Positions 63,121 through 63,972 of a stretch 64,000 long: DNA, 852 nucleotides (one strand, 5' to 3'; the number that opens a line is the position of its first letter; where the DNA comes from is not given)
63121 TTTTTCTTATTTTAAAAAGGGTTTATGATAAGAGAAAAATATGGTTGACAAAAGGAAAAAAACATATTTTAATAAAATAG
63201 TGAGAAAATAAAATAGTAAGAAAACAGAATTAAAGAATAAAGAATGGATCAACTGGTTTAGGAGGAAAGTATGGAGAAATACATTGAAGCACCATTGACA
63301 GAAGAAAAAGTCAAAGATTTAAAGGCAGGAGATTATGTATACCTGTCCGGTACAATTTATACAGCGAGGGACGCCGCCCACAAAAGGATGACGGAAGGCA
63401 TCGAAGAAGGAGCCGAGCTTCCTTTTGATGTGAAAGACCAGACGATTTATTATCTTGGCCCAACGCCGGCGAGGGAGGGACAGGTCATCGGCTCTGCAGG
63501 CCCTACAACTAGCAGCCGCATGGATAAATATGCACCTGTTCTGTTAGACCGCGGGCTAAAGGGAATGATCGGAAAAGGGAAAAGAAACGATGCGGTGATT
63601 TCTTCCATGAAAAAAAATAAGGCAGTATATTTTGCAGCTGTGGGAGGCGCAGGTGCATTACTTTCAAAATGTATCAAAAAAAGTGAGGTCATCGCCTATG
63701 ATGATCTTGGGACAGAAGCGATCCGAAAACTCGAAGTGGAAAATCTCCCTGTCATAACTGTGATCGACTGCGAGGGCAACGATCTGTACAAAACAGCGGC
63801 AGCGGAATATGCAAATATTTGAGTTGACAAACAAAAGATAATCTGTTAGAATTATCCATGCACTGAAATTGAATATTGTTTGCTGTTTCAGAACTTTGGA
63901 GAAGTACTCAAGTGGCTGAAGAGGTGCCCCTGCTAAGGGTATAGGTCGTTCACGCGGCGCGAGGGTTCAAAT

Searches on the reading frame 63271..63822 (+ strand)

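Call 72: search_protein_families(library=pfam, max_evalue=0.001, proteins=[window:63271-63822:+])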
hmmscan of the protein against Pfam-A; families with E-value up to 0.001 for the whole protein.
window:63271-63822:+ (183 aa): 1 family
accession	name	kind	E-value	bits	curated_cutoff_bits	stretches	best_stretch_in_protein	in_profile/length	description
PF05683.17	Fumerase_C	-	2.2e-61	207.2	22.2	1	6-175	32-204/205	Fumarase C-terminus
